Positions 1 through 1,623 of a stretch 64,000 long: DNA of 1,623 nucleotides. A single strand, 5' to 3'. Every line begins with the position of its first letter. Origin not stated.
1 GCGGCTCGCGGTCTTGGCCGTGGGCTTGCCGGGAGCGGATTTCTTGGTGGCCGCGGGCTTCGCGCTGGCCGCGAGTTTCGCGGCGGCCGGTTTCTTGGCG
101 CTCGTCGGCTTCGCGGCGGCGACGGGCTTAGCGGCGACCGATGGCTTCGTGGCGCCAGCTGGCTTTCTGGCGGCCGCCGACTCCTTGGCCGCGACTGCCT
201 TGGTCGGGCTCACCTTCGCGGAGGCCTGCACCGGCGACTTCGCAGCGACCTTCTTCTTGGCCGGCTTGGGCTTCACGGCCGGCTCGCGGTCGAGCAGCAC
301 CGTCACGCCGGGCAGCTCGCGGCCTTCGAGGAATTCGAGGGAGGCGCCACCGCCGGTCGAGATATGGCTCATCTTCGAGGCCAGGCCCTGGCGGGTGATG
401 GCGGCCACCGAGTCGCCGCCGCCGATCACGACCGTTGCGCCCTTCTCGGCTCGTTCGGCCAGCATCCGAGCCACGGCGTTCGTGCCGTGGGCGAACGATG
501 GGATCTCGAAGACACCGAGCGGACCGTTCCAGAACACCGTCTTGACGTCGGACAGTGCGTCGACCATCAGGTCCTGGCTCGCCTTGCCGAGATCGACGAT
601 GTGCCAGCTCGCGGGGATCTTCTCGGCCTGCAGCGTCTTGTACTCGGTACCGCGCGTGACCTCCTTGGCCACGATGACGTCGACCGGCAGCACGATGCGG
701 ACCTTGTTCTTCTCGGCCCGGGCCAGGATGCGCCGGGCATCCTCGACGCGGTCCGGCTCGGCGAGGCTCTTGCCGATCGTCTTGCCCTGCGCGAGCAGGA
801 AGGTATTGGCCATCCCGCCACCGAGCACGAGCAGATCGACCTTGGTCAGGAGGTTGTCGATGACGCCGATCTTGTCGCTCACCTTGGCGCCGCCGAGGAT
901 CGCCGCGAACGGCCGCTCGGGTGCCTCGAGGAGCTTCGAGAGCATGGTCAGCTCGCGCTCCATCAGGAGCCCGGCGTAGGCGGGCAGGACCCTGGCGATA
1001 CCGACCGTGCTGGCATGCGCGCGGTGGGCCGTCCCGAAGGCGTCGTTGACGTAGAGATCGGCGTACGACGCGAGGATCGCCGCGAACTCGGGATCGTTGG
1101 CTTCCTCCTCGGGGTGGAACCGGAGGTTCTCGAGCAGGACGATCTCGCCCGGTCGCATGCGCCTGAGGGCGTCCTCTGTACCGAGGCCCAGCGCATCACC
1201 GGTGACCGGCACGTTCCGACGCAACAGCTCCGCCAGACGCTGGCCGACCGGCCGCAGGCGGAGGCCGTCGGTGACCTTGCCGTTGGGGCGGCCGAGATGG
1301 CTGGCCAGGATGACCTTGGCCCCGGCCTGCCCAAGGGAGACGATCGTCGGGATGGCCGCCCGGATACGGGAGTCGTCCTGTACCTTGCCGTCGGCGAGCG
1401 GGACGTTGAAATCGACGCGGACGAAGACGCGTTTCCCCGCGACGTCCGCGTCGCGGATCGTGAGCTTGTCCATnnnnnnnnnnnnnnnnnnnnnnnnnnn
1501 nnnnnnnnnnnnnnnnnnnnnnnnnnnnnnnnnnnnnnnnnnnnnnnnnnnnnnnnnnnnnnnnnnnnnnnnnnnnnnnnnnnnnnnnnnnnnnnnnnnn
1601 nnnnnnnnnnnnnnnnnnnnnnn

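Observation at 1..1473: Phosphoglycerate kinase fused in frame to a long Lys/Ala/Pro-rich histone-H1/Hlp-like C-terminal tail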

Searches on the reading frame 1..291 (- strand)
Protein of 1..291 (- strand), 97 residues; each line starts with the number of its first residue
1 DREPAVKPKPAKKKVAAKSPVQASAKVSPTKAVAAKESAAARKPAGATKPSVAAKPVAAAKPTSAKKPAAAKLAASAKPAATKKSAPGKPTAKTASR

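Call 6: search_protein_families(library=pfam, proteins=[window:1-291:-], max_evalue=1)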
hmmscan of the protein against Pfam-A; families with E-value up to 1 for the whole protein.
window:1-291:- (97 aa): 0 families

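Call 22: find_homologous_proteins(query=window:1-285:-, max_evalue=0.001)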
Query seq(95 aa): 8000 candidates shared short words with the query, none scored E <= 0.001.

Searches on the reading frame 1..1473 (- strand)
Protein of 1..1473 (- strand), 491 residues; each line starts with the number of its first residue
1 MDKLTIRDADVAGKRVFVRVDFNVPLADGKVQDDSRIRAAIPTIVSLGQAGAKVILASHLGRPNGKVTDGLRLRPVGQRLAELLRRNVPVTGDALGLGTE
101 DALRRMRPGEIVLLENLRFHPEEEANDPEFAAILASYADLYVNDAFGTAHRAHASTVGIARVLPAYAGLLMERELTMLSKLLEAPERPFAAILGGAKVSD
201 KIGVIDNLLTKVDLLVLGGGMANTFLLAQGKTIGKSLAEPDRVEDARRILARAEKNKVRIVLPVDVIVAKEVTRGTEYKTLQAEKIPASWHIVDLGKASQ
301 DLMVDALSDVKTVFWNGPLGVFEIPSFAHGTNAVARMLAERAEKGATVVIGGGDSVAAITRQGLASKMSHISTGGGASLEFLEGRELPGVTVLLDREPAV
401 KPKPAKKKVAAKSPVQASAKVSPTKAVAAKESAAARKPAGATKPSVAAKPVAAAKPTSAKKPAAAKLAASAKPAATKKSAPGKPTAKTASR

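Call 5: find_homologous_proteins(query=window:1-1473:-)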
Query window:1-1473:- (491 aa): 8000 proteins with E <= 0.001 among 8000 candidates; the best 120 are listed.
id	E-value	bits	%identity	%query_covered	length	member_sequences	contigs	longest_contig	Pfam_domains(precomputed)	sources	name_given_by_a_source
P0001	8.0e-257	870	86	100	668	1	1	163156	PF03952.22,PF00162.25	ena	-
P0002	4.5e-247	838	79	98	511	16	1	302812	PF00162.25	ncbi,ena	-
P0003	3.8e-246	835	91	82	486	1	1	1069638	PF00162.25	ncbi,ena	-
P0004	4.2e-245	832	86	58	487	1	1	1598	PF00162.25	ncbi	-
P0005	8.7e-245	831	94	81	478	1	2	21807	PF00162.25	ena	-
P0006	6.4e-244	828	92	81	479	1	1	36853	PF00162.25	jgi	jgi:phosphoglycerate kinase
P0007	1.3e-243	827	83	99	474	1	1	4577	PF00162.25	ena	-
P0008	5.8e-243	825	84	97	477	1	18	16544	PF00162.25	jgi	jgi:phosphoglycerate kinase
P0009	6.6e-243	825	84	97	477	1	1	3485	PF00162.25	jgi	jgi:phosphoglycerate kinase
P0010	1.0e-242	824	87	87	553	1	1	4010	PF00162.25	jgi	jgi:phosphoglycerate kinase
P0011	1.4e-242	823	84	97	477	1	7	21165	PF00162.25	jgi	jgi:phosphoglycerate kinase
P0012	1.9e-242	823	86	91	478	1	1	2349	PF00162.25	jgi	jgi:phosphoglycerate kinase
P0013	2.0e-242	823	85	95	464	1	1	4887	PF00162.25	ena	-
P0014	2.3e-242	823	91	81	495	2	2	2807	PF00162.25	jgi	jgi:phosphoglycerate kinase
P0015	3.8e-242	822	88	88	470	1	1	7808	PF00162.25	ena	-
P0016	4.0e-242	822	86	89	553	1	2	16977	PF00162.25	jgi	jgi:phosphoglycerate kinase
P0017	4.2e-242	822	91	83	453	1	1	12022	PF00162.25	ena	-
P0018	5.8e-242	821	84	97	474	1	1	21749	PF00162.25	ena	-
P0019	7.5e-242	821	91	83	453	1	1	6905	PF00162.25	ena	-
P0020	9.2e-242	821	87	89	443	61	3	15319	PF00162.25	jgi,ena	jgi:phosphoglycerate kinase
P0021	1.1e-241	821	88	88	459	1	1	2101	PF00162.25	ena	-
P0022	1.5e-241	820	92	83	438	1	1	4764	PF00162.25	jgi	jgi:phosphoglycerate kinase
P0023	2.1e-241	820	90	82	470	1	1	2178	PF00162.25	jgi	jgi:phosphoglycerate kinase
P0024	4.4e-241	819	82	99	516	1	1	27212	PF00162.25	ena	-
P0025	4.6e-241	818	92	81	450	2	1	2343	PF00162.25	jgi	jgi:phosphoglycerate kinase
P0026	4.6e-241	818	91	83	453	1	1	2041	PF00162.25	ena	-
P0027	4.9e-241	818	91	83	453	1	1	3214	PF00162.25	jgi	-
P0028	5.4e-241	818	91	83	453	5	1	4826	PF00162.25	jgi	-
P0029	5.4e-241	818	91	83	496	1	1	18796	PF00162.25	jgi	jgi:phosphoglycerate kinase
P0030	6.8e-241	818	82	99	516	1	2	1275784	PF00162.25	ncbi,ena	-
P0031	7.8e-241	818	89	90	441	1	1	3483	PF00162.25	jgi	jgi:phosphoglycerate kinase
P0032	8.6e-241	818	89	82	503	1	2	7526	PF00162.25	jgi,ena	-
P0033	8.7e-241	818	91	83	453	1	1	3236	PF00162.25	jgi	-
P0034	1.0e-240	817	88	87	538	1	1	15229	PF00162.25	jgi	jgi:phosphoglycerate kinase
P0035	1.1e-240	817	86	88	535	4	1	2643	PF00162.25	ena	-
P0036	1.3e-240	817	92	81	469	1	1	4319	PF00162.25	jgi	jgi:phosphoglycerate kinase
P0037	1.4e-240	817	90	81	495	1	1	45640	PF00162.25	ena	-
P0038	3.2e-240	816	87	90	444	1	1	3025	PF00162.25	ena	-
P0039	4.2e-240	815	89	82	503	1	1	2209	PF00162.25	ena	-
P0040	9.6e-240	814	82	98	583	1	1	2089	PF00162.25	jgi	-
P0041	1.0e-239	814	91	83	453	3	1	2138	PF00162.25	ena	-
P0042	1.3e-239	814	91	83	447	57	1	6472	PF00162.25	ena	-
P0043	3.9e-239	812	85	89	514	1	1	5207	PF00162.25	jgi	jgi:phosphoglycerate kinase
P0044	6.3e-239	811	90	82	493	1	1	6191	PF00162.25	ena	-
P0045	6.5e-239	811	88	84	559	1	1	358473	PF00162.25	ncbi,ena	-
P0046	1.5e-238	810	87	85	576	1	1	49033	PF00162.25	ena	-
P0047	1.7e-238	810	81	95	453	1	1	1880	PF00162.25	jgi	jgi:phosphoglycerate kinase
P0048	2.1e-238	810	78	100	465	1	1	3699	PF00162.25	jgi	jgi:phosphoglycerate kinase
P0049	3.8e-238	809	84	89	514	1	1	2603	PF00162.25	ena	-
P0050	4.2e-238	809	85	92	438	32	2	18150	PF00162.25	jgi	jgi:phosphoglycerate kinase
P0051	5.0e-238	808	85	91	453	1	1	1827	PF00162.25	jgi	jgi:phosphoglycerate kinase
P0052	6.6e-238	808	85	88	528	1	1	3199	PF00162.25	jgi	-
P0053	6.7e-238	808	88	87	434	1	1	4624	PF00162.25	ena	-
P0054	7.0e-238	808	90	81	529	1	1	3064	PF00162.25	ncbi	-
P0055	7.6e-238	808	91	82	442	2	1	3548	PF00162.25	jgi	jgi:phosphoglycerate kinase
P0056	7.8e-238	808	91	81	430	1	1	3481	PF00162.25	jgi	jgi:phosphoglycerate kinase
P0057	8.4e-238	808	89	83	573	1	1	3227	PF00162.25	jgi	jgi:phosphoglycerate kinase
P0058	1.3e-237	807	90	81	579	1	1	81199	PF00162.25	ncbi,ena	-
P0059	1.5e-237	807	86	88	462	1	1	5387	PF00162.25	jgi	jgi:phosphoglycerate kinase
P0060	1.6e-237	807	90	82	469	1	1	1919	PF00162.25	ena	-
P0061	1.7e-237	807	91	81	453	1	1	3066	PF00162.25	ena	-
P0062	2.1e-237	806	92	81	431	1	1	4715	PF00162.25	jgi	jgi:phosphoglycerate kinase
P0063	2.3e-237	806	89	83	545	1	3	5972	PF00162.25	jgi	jgi:phosphoglycerate kinase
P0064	2.4e-237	806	91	83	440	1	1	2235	PF00162.25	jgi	jgi:phosphoglycerate kinase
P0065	4.9e-237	805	87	85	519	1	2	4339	PF00162.25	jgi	jgi:phosphoglycerate kinase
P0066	7.5e-237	805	91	81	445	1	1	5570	PF00162.25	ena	-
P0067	1.1e-236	804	90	81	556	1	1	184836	PF00162.25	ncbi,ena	-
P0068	1.1e-236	804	87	87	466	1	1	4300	PF00162.25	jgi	jgi:phosphoglycerate kinase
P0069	1.5e-236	804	90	83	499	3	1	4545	PF00162.25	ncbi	-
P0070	2.8e-236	803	89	84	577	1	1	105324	PF00162.25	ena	-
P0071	5.3e-236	802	91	80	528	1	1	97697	PF00162.25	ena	-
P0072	5.8e-236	802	91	81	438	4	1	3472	PF00162.25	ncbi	-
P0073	5.9e-236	802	89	85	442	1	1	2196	PF00162.25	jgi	jgi:phosphoglycerate kinase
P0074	7.2e-236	801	91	81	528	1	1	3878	PF00162.25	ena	-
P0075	8.2e-236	801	85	90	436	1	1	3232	PF00162.25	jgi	jgi:phosphoglycerate kinase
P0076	9.0e-236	801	-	-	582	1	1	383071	PF00162.25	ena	-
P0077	9.9e-236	801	90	81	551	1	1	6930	PF00162.25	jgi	jgi:phosphoglycerate kinase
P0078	9.9e-236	801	90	81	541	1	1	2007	PF00162.25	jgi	jgi:phosphoglycerate kinase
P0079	1.6e-235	800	88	82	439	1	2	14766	PF00162.25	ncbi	ncbi:MAG: phosphoglycerate kinase [Candidatus Limnocylindrales bacterium]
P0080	2.3e-235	800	88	85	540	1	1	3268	PF00162.25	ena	-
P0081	2.6e-235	799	82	93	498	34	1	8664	PF00162.25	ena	-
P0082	2.6e-235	799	85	90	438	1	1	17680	PF00162.25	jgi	jgi:phosphoglycerate kinase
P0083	2.8e-235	799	90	81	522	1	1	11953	PF00162.25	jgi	jgi:phosphoglycerate kinase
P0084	4.2e-235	799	89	82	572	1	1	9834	PF00162.25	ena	-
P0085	4.5e-235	799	89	83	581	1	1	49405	PF00162.25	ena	-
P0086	5.0e-235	799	78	97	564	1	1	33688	PF00162.25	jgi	jgi:phosphoglycerate kinase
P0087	5.4e-235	798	89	81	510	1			PF00162.25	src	-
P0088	6.1e-235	798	89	83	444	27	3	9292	PF00162.25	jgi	jgi:phosphoglycerate kinase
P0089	1.1e-234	797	90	84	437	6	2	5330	PF00162.25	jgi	jgi:phosphoglycerate kinase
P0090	1.1e-234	797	90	80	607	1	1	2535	PF00162.25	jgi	jgi:phosphoglycerate kinase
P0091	1.2e-234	797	86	86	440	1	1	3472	PF00162.25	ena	-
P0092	1.2e-234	797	89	84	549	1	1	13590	PF00162.25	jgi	jgi:phosphoglycerate kinase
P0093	1.8e-234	797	92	81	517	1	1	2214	PF00162.25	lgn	-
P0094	2.2e-234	796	87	86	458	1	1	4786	PF00162.25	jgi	jgi:phosphoglycerate kinase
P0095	2.8e-234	796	78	100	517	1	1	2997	PF00162.25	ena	-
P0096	3.1e-234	796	90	81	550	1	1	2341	PF00162.25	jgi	jgi:phosphoglycerate kinase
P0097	3.2e-234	796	90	82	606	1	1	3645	PF04886.17,PF00162.25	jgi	jgi:phosphoglycerate kinase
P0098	3.3e-234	796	81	94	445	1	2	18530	PF00162.25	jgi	jgi:phosphoglycerate kinase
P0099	3.3e-234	796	85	91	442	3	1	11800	PF00162.25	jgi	jgi:phosphoglycerate kinase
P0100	3.6e-234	796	91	81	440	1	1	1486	PF00162.25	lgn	-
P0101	3.9e-234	796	88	84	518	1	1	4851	PF00162.25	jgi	-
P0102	5.3e-234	795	87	86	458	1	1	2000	PF00162.25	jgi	jgi:phosphoglycerate kinase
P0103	5.4e-234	795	88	83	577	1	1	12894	PF00162.25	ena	-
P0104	6.3e-234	795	81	95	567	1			PF00162.25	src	-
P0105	7.2e-234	795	86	90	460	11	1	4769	PF00162.25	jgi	jgi:phosphoglycerate kinase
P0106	7.2e-234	795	89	81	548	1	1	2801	PF00162.25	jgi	jgi:phosphoglycerate kinase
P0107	7.3e-234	795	89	82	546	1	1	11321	PF00162.25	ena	-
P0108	1.1e-233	794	80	99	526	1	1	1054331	PF00162.25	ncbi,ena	-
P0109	1.2e-233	794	91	80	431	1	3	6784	PF00162.25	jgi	jgi:phosphoglycerate kinase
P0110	1.4e-233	794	82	92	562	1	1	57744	PF00162.25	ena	-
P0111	1.5e-233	794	90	80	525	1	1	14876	PF00162.25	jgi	jgi:phosphoglycerate kinase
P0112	1.8e-233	793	88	84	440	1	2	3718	PF00162.25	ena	-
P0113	2.4e-233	793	89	81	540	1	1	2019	PF00162.25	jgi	jgi:phosphoglycerate kinase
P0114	4.3e-233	792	91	80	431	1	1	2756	PF00162.25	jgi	jgi:phosphoglycerate kinase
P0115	4.9e-233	792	87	89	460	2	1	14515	PF00162.25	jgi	jgi:phosphoglycerate kinase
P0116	5.5e-233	792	90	81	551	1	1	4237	PF00162.25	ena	-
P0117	9.5e-233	791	89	84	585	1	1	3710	PF00162.25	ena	-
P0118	1.1e-232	791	87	86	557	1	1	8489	PF00162.25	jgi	jgi:phosphoglycerate kinase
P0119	1.3e-232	791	84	91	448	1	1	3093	PF00162.25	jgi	jgi:phosphoglycerate kinase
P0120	2.2e-232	790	90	81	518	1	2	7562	PF00162.25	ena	-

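Call 6: search_protein_families(library=pfam, proteins=[window:1-1473:-], max_evalue=1)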
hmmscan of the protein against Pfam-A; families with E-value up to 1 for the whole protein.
window:1-1473:- (491 aa): 1 family
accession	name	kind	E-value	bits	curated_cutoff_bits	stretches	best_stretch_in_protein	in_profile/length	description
PF00162.24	PGK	-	5e-154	513.3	27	1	6-385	1-379/379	Phosphoglycerate kinase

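Call 11: find_encoding_contigs(protein=P0002, flank=6000, max_places=3)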
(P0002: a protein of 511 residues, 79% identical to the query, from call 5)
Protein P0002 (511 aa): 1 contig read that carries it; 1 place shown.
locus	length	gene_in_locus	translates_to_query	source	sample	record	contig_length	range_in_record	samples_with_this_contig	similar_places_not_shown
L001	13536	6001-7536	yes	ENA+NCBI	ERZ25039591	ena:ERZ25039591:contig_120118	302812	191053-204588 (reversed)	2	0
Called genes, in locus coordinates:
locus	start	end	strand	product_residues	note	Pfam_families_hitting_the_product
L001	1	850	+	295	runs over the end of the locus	PF00932:LTD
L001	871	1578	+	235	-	-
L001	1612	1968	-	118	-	-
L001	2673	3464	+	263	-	-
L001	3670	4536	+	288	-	PF01048:PNP_UDP_1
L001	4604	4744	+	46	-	PF18930:DUF5679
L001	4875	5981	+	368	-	PF00044:Gp_dh_N, PF02800:Gp_dh_C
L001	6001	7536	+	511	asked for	PF00162:PGK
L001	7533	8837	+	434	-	PF03952:Enolase_N, PF00113:Enolase_C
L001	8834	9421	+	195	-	-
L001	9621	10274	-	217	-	PF01649:Ribosomal_S20p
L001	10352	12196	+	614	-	PF00009:GTP_EFTU, PF03144:GTP_EFTU_D2, PF00679:EFG_C, PF06421:LepA_C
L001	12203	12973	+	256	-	PF02517:Rce1-like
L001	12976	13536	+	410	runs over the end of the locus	PF04055:Radical_SAM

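Call 12: find_related_loci(query=window:1-1473:-, collection=genome_contigs, flank=3000)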
Query window:1-1473:- (491 aa) in genome_contigs; peptide patterns used: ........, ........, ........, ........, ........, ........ (x = any residue, [..] = any of these).
599 stretches matched a pattern (row limit reached: there are more); 534 encode a relative of the query (tblastn E <= 1e-3); the best 80 are kept; 80 distinct loci.
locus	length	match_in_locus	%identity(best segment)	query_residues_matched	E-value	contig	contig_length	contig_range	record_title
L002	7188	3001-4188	94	1-396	0e+0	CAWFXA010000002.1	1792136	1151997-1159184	MAG: uncultured Chloroflexia bacterium isolate MFD06742.bin.1.113 genome assembly, contig: contig_4562, whole genome sho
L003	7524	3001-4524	79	1-482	0e+0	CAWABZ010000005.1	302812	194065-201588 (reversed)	MAG: uncultured Chloroflexia bacterium isolate MFD09267.bin.2.90 genome assembly, contig: contig_120118, whole genome sh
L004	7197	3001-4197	92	1-404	0e+0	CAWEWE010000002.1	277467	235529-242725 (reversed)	MAG: uncultured Chloroflexia bacterium isolate MFD09206.bin.1.106 genome assembly, contig: contig_13732, whole genome sh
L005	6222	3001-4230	90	1-414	0e+0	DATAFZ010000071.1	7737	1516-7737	MAG TPA_asm: Candidatus Limnocylindrales bacterium isolate SMAG_U6816 k141_765285, whole genome shotgun sequence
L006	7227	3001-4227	89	1-411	0e+0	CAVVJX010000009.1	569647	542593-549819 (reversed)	MAG: uncultured Chloroflexia bacterium isolate MFD06742.bin.2.302 genome assembly, contig: contig_4575, whole genome sho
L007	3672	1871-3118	86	1-411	0e+0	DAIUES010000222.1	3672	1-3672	MAG TPA_asm: Candidatus Limnocylindrales bacterium isolate CTOTU27539 NODE_7373_length_3672_cov_6.362732, whole genome s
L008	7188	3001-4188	87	1-396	0e+0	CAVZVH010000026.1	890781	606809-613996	MAG: uncultured Chloroflexia bacterium isolate MFD06742.bin.2.250 genome assembly, contig: contig_36558, whole genome sh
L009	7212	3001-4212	85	1-407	0e+0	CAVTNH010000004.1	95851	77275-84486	MAG: uncultured Chloroflexia bacterium isolate MFD02242.bin.2.239 genome assembly, contig: contig_16530, whole genome sh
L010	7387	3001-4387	83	1-482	0e+0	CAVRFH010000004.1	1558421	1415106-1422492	MAG: uncultured Chloroflexia bacterium isolate MFD04935.bin.2.120 genome assembly, contig: contig_1557, whole genome sho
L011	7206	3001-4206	75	1-402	0e+0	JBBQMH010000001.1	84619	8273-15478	MAG: Candidatus Limnocylindrales bacterium isolate Co_metawrap_434 Cmw_434_k141_13627520_length_84619_cov_19.9858, whole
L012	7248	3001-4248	72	1-411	0e+0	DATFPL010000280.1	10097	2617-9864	MAG TPA_asm: Candidatus Limnocylindrales bacterium isolate SMAG_U9302 k141_771704, whole genome shotgun sequence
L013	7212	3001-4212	85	1-407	0e+0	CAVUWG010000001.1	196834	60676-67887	MAG: uncultured Chloroflexia bacterium isolate MFD08497.bin.2.33 genome assembly, contig: contig_193897, whole genome sh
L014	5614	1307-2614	86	1-436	0e+0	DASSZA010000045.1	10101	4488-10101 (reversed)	MAG TPA_asm: Candidatus Limnocylindrales bacterium isolate SMAG_U695 k141_573389, whole genome shotgun sequence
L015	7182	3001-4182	56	1-396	8e-146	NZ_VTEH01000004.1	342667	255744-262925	Rossellomorea vietnamensis strain CH40_1T scaffold4.1, whole genome shotgun sequence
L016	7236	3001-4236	57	1-422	2e-145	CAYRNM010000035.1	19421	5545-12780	MAG TPA_asm: uncultured Anaerolineae bacterium isolate SRP098346_co1_12 genome assembly, contig: NODE_2738_length_19421_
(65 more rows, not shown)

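Call 15: find_encoding_contigs(protein=P0001, flank=5000, max_places=2)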
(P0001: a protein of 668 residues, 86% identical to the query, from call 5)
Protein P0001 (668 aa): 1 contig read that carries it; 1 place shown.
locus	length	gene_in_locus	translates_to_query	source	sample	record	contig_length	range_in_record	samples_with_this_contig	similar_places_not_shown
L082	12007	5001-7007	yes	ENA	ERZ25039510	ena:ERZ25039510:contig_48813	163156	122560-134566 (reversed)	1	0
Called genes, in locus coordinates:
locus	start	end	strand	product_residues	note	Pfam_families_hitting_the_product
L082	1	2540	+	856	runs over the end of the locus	PF01336:tRNA_anti-codon (faint)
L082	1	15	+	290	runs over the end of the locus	PF00932:LTD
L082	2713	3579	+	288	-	PF01048:PNP_UDP_1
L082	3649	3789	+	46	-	PF18930:DUF5679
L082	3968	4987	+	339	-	PF00044:Gp_dh_N, PF02800:Gp_dh_C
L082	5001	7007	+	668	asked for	PF00162:PGK, PF03952:Enolase_N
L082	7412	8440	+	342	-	PF00113:Enolase_C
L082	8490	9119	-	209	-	PF01649:Ribosomal_S20p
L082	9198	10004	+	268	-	PF00009:GTP_EFTU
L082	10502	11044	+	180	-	PF00679:EFG_C, PF06421:LepA_C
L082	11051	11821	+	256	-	PF02517:Rce1-like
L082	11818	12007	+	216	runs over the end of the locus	PF04055:Radical_SAM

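Call 16: find_encoding_contigs(protein=P0007, flank=5000, max_places=2)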
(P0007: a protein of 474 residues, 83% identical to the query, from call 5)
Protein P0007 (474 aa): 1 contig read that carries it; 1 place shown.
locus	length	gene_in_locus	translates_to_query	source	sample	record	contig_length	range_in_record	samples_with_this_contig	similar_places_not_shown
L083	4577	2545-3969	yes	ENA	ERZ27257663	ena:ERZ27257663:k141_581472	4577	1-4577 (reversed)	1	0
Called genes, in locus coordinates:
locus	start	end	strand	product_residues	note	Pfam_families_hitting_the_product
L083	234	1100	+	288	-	PF01048:PNP_UDP_1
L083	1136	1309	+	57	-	PF18930:DUF5679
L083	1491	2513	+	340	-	PF00044:Gp_dh_N, PF02800:Gp_dh_C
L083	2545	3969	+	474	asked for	PF00162:PGK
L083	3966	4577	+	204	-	?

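Call 41: predict_structure(alignment_id=A2)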
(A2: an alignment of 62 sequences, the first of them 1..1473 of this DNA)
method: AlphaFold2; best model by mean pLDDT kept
length: 491 residues; sequences in the alignment: 62
mean_pLDDT: 58.8   pTM: 0.49
mean pLDDT of the five models: 58.8, 56.5, 52.8, 48.0, 45.8
residues with pLDDT >= 90: 43; 70-90: 90; 50-70: 146; < 50: 212
segments of 3 or more residues with pLDDT < 50: 59-78, 87-101, 106-126, 133-171, 269-277, 323-327, 375-377, 390-400, 407-413, 415-422, 424-437, 439-443, 445-448, 451-455, 457-460, 463-472, 475-480, 485-488
pLDDT, mean of each block of 10 residues (from residue 1): 54 57 52 59 68 58 37 44 48 44 46 39 45 44 35 37 40 56 79 81 87 89 88 71 94 96 64 47 53 70 89 80 54 84 85 69 75 57 55 40 51 43 43 42 48 45 46 46 50 44
secondary structure, 60 per line:
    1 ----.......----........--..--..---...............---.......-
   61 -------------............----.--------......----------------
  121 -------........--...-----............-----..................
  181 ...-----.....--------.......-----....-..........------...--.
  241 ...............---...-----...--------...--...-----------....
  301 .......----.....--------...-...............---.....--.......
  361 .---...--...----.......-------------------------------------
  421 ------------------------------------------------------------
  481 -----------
elements in order: E5-11 E16-23 H35-49 E53-59 H74-85 H99-104 H128-135 H146-157 H163-183 E189-193 H202-208 E214-217 H219-228 H240-255 E259-261 E267-269 E278-280 H297-307 E312-316 H329-343 E347-351 H354-361 E370-372 H377-383
